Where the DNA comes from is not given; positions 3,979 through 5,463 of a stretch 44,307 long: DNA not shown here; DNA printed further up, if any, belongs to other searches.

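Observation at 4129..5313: Cyc2-like fused cytochrome-porin in a T9SS-bearing lineage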

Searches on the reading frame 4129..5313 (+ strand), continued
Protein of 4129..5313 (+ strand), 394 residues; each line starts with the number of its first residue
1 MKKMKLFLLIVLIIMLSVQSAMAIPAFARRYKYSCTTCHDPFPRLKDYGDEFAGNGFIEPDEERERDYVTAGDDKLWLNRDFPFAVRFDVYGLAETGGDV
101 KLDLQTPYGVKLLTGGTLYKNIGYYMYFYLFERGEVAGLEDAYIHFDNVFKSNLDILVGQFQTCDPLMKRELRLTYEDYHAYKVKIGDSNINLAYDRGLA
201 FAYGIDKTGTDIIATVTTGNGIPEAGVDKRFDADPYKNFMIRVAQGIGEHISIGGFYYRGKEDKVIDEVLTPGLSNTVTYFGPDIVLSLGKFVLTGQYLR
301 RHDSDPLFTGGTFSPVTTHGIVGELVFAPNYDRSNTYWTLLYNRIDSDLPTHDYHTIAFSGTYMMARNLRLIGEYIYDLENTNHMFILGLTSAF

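Call 39: search_protein_families(library=pfam, proteins=[L083:2941-4284:+, L081:2968-4314:+, L082:3001-4521:+, L084:2959-4347:+], max_evalue=1)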
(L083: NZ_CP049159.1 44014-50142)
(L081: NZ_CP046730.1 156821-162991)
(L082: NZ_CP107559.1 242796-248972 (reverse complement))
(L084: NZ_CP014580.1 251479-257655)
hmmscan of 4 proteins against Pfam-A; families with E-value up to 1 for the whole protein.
L083:2941-4284:+ (447 aa): 0 families

L081:2968-4314:+ (448 aa): 0 families

L082:3001-4521:+ (506 aa): 1 family
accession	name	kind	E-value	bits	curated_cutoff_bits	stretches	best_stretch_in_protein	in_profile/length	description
PF24207.1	DUF7430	-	0.11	13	27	1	220-260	14-52/73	Family of unknown function (DUF7430)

L084:2959-4347:+ (462 aa): 0 families

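Call 57: search_protein_representatives(alignment_id=A1)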
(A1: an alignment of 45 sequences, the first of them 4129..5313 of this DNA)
Query: 45 sequences, 393 profile positions. Proteins with E-value up to 0.001 (for the whole library): 2779; up to 1e-10: 705; up to 1e-30: 145. The best 150 are listed.
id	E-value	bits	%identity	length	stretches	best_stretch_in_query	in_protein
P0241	4.2e-169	579.0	-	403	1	4-393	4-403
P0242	5.9e-166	568.7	-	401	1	1-393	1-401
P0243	6.8e-141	486.2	-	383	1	14-393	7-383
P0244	2.5e-138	477.7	-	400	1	5-393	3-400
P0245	1.8e-137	474.9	-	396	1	2-393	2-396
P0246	3.3e-137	474.0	-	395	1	10-393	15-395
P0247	5.7e-136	470.0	-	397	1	9-393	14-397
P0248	6.2e-135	466.6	-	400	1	6-393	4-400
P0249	2.5e-133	461.3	-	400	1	3-393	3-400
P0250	1.4e-131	455.5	-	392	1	5-393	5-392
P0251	8.3e-127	439.8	-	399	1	4-393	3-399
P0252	2.7e-124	431.5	-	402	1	12-393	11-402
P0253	5.3e-124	430.6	-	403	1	11-393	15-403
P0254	5.9e-123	427.1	-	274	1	115-393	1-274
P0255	8.8e-121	419.9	-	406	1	5-392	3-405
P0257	9.0e-117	406.7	-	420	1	9-393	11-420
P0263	3.9e-104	365.1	-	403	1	15-393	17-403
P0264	9.5e-101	354.0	-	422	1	7-393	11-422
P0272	6.7e-88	311.7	-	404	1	8-382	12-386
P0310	9.1e-57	209.2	-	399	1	9-382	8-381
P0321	8.8e-49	182.9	-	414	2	105-377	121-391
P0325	1.3e-47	179.1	-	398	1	14-377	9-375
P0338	4.5e-42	160.8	-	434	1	9-384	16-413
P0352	2.6e-39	151.7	-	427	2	81-384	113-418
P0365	1.1e-35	139.8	-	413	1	11-382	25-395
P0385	8.0e-31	123.8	-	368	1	14-306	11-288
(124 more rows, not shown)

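Call 59: list_cluster_members(proteins=[P0245, P0264, P0272, P0310, P0321, P0325, P0338, P0352, P0365, P0385])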
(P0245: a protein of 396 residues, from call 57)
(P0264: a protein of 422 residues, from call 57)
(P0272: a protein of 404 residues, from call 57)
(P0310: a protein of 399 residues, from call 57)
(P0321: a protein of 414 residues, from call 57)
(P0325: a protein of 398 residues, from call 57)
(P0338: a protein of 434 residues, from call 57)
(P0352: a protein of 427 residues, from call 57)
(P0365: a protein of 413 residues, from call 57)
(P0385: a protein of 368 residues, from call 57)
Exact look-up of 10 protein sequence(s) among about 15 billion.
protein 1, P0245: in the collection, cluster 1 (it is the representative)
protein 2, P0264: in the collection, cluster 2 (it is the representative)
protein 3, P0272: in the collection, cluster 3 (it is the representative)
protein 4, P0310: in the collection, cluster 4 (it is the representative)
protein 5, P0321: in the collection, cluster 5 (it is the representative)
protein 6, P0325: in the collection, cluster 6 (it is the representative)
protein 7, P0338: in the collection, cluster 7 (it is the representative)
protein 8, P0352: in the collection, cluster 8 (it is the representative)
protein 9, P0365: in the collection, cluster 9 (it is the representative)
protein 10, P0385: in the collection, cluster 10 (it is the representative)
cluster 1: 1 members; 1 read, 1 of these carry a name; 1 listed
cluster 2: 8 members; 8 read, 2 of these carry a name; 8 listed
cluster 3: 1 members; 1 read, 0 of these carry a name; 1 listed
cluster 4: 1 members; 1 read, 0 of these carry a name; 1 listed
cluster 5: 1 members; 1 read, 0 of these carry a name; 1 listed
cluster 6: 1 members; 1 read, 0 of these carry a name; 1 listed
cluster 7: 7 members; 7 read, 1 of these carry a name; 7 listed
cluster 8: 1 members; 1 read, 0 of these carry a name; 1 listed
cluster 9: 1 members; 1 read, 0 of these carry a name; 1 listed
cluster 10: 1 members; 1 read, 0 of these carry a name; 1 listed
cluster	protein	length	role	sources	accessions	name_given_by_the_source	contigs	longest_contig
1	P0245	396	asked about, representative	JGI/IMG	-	hypothetical protein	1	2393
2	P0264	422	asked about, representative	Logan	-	-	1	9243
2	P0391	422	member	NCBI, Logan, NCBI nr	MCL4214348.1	MAG: hypothetical protein KJZ74_10565 [Gemmatimonadales bacterium] | hypothetical protein [Gemmatimonadales bacterium]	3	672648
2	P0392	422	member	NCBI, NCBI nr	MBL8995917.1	MAG: hypothetical protein JNL44_01225 [Gemmatimonadetes bacterium] | hypothetical protein [Gemmatimonadota bacterium]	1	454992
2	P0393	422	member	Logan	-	-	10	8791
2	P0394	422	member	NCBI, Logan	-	-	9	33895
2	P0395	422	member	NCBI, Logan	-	-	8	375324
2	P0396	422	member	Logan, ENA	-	-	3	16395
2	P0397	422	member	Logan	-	-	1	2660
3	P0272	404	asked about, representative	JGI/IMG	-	-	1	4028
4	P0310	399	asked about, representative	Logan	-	-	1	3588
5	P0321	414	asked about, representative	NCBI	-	-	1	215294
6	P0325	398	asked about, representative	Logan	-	-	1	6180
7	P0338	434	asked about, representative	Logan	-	-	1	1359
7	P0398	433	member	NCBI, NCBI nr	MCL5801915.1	MAG: hypothetical protein M1283_05290 [Gammaproteobacteria bacterium] | hypothetical protein [Gammaproteobacteria bacterium]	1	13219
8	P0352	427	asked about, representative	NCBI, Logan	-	-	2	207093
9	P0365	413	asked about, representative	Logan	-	-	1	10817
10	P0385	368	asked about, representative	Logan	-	-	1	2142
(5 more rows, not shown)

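Call 60: find_encoding_contigs(protein=P0391, flank=6000, max_places=2)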
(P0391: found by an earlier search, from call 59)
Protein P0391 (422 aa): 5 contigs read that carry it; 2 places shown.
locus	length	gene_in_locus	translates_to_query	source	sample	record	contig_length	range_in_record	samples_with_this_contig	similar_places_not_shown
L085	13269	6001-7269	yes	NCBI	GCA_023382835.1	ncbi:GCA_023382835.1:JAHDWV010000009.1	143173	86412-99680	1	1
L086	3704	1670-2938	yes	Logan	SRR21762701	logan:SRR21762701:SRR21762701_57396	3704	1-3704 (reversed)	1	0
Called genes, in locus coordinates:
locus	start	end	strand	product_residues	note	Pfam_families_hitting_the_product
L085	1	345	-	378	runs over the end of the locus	PF00155:Aminotran_1_2 (weak), PF01041:DegT_DnrJ_EryC1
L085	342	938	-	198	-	PF02397:Bac_transf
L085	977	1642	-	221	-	PF17836:PglD_N (weak), PF00132:Hexapep (faint), PF25087:GMPPB_C (faint)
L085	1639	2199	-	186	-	PF12099:DUF3575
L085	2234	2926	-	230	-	PF21982:RecX_HTH1, PF02631:RecX_HTH2, PF21981:RecX_HTH3 (weak)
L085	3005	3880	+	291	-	PF13560:HTH_31 (weak)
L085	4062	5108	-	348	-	PF00154:RecA_N, PF08423:Rad51, PF06745:ATPase (weak), PF27531:MT3502_N (weak), PF01637:ATPase_2 (weak), PF21096:RecA_C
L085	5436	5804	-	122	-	PF08378:NERD (weak), PF02021:UPF0102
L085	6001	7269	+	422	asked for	-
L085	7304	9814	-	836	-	PF17854:FtsK_alpha, PF01580:FtsK_SpoIIIE, PF09397:FtsK_gamma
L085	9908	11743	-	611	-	PF00069:Pkinase, PF01636:APH (faint), PF07714:PK_Tyr_Ser-Thr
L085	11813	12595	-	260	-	PF04029:2-ph_phosp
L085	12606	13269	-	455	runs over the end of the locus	PF00289:Biotin_carb_N, PF02222:ATP-grasp, PF02786:CPSase_L_D2, PF07478:Dala_Dala_lig_C, PF02785:Biotin_carb_C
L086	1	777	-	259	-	?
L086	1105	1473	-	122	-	PF08378:NERD (weak), PF02021:UPF0102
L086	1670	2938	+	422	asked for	-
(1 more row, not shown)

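Call 61: find_encoding_contigs(protein=P0321, flank=6000, max_places=2)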
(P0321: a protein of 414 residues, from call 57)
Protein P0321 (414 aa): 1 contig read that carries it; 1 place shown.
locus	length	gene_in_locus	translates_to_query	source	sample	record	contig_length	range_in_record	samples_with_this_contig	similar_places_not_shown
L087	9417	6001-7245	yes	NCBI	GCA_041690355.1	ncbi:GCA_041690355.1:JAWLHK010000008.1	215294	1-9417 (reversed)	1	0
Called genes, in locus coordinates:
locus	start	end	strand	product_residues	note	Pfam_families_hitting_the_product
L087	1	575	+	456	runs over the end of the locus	PF00171:Aldedh, PF05893:LuxC (weak)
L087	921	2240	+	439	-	PF05195:AMP_N, PF00557:Peptidase_M24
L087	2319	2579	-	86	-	PF15919:HicB_lk_antitox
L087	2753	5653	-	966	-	PF13620:CarboxypepD_reg (weak), PF13715:CarbopepD_reg_2 (faint), PF13620:CarboxypepD_reg, PF02412:TSP_3 (faint)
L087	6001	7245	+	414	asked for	-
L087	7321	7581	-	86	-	PF02604:PhdYeFM_antitox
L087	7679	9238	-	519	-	PF00171:Aldedh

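Call 62: find_encoding_contigs(protein=P0352, flank=6000, max_places=2)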
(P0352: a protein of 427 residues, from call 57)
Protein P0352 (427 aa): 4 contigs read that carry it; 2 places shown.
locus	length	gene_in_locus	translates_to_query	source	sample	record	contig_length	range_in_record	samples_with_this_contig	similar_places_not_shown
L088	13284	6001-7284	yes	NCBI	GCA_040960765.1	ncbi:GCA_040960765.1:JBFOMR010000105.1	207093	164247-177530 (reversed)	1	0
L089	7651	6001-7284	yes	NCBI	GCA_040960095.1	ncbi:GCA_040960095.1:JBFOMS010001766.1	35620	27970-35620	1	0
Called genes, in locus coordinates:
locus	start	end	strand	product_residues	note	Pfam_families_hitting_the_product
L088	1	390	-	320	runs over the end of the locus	PF05762:VWA_CoxE, PF00092:VWA, PF13768:VWA_3 (faint), PF13519:VWA_2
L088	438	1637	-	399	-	PF00512:HisKA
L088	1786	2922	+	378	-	PF00512:HisKA, PF02518:HATPase_c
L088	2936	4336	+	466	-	PF00072:Response_reg, PF00004:AAA (faint), PF00158:Sigma54_activat, PF14532:Sigma54_activ_2, PF07728:AAA_5, PF25601:AAA_lid_14, PF02954:HTH_8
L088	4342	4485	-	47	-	PF04945:YHS, PF24273:TRASH_HVO_1752_C (faint)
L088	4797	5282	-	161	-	PF04214:DUF411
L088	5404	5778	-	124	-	PF13432:TPR_16, PF14559:TPR_19, PF13431:TPR_17 (weak), PF13424:TPR_12 (weak), PF00515:TPR_1, PF07719:TPR_2, PF13181:TPR_8 (weak), PF13428:TPR_14 (weak), +1 more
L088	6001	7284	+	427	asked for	-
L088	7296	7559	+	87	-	PF11154:DUF2934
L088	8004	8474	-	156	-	-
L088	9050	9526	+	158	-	-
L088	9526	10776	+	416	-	PF14495:Cytochrom_C550 (faint), PF13442:Cytochrome_CBB3 (faint), PF00034:Cytochrom_C (weak)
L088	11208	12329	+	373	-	PF01073:3Beta_HSD, PF01370:Epimerase, PF04321:RmlD_sub_bind, PF16363:GDP_Man_Dehyd (faint)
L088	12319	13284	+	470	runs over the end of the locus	PF03779:SPW, PF07884:VKOR, PF03779:SPW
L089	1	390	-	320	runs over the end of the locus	PF05762:VWA_CoxE, PF00092:VWA, PF13768:VWA_3 (faint), PF13519:VWA_2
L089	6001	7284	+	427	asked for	-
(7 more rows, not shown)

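Call 78: search_solved_structures(query=A1, max_evalue=1)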
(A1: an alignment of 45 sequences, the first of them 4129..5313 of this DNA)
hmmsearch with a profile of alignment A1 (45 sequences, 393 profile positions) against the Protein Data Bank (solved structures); distinct sequences matched with E-value up to 1: 5.
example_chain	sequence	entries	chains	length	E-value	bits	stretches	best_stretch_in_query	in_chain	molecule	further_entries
9kao_A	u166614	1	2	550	0.12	14.4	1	228-323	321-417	CTP synthase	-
6x89_S4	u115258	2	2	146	0.14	14.3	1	18-66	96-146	NADH dehydrogenase [ubiquinone] iron-sulfur protein 4, mitochondrial | NDUS4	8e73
8i9o_A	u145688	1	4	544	0.8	11.8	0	231-300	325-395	CTP synthase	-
1s1m_A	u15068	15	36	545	0.8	11.8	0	231-300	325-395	CTP synthase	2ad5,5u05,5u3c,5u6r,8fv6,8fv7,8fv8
5tkv_A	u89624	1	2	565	0.85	11.7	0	231-300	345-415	CTP synthase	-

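Call 91: find_homologous_proteins(query=A4, max_evalue=0.001)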
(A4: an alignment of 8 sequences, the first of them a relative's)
Query A4 (8 sequences) (427 aa, profile of the alignment): 979 proteins with E <= 0.001 among 8000 candidates; the best 120 are listed.
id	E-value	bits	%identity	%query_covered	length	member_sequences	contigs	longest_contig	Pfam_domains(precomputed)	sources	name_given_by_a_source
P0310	8.2e-157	540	26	89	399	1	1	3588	-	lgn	-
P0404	6.9e-139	481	26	93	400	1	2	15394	-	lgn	-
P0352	1.6e-132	460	100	100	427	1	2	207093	-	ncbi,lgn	-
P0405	3.0e-126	440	27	97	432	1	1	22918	-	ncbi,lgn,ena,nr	ncbi:MAG TPA: hypothetical protein ENJ22_03760 [Gammaproteobacteria bacterium]|nr:hypothetical prote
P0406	1.3e-123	431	27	89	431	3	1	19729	-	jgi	-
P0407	4.0e-121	423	25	67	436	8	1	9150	-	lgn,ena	-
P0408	6.6e-121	422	26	81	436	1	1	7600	-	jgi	-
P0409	2.4e-119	417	24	79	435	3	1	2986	-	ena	-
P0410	7.9e-118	412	28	89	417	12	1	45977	-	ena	-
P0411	1.9e-111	391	68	98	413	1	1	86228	-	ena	-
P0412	3.1e-111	390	69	100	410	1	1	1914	-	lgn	-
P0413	1.3e-110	388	67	100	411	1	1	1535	PF07396.18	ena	-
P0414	7.8e-110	386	64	100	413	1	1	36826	-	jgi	jgi:hypothetical protein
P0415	9.2e-110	385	65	100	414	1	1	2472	-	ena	-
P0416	1.5e-109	385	70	95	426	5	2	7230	-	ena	-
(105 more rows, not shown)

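Call 92: search_protein_families(library=pfam, alignment_id=A1, max_evalue=1)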
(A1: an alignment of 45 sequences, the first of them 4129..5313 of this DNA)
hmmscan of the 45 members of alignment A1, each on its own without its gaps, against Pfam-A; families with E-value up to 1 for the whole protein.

A. member 1, window:4129-5313:+ (394 aa): 0 families

B. families by the number of members that match (of 45 scanned): 10 families
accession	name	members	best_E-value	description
PF13609.12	Porin_4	8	3.6e-06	Gram-negative porin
PF07642.17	BBP2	8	1.1e-05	Putative beta-barrel porin-2, OmpL-like. bbp2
PF21620.4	SlpA_C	7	1.6e-06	S-layer protein SlpA, beta-barrel domain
PF13505.12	OMP_b-brl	1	0.081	Outer membrane protein beta-barrel domain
PF03259.23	Robl_LC7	1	0.21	Roadblock/LC7 domain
PF22050.1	Toddler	1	0.22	Apelin receptor early endogenous ligand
PF02263.25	GBP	1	0.25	Guanylate-binding protein, N-terminal domain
PF13442.11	Cytochrome_CBB3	1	0.25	Cytochrome C oxidase, cbb3-type, subunit III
PF18509.6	MCR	1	0.32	Magnetochrome domain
PF17402.7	DUF5408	1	0.33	Family of unknown function (DUF5408)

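Call 96: find_encoding_contigs(protein=P0244, flank=3500, max_places=1)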
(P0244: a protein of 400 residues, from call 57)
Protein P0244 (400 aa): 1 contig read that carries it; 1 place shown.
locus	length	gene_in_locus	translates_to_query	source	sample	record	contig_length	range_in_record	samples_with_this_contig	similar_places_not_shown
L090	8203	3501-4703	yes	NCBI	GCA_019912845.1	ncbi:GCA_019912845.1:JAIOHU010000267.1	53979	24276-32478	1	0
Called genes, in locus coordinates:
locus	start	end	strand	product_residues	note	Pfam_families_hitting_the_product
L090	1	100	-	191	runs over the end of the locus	PF13305:TetR_C_33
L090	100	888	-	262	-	PF00561:Abhydrolase_1, PF12146:Hydrolase_4, PF12697:Abhydrolase_6, PF02129:Peptidase_S15 (weak), PF00326:Peptidase_S9 (weak)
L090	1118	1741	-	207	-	PF21948:LplA-B_cat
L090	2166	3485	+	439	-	PF22113:Mtrc-MtrF_II-IV_dom (faint), PF13435:Cytochrome_C554 (faint), PF03264:Cytochrom_NNT (weak)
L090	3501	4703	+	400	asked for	-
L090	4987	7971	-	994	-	PF00270:DEAD, PF04851:ResIII, PF00271:Helicase_C, PF22982:WHD_HRQ1, PF09369:MZB, PF13482:RNase_H_2 (weak)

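Call 97: find_encoding_contigs(protein=P0250, flank=3500, max_places=1)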
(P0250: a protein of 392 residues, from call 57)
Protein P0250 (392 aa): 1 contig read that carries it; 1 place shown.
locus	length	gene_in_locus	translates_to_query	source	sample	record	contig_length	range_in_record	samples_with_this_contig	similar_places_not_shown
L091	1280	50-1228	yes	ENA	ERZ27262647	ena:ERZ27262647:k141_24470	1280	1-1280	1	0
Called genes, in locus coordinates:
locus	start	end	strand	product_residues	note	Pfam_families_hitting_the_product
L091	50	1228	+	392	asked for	-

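Call 98: find_encoding_contigs(protein=P0257, flank=3500, max_places=1)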
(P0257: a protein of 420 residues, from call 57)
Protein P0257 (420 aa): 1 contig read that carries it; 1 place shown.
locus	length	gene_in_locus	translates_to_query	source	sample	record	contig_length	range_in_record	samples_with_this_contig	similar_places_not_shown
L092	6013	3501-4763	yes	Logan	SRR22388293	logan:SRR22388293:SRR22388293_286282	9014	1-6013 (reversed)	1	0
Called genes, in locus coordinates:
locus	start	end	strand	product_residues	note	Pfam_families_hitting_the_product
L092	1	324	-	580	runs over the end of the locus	PF04468:PSP1, PF28472:PSP1_3rd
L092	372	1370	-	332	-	PF13177:DNA_pol3_delta2, PF00004:AAA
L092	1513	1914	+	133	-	-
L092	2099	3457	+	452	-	PF14522:Cytochrome_C7 (faint), PF22113:Mtrc-MtrF_II-IV_dom (faint), PF13435:Cytochrome_C554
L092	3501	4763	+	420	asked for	-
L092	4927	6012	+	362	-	?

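Call 99: find_encoding_contigs(protein=P0263, flank=3500, max_places=1)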
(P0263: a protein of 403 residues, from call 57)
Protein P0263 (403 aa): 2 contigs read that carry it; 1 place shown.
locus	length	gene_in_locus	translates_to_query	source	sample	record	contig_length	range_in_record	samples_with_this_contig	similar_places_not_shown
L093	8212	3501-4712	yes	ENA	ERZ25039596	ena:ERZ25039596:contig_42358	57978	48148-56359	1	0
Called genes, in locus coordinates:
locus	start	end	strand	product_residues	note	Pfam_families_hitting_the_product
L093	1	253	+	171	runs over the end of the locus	PF00583:Acetyltransf_1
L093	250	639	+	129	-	-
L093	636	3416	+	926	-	PF00330:Aconitase, PF00694:Aconitase_C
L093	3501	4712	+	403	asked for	-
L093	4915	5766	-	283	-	-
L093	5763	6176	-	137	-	-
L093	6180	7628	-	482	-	-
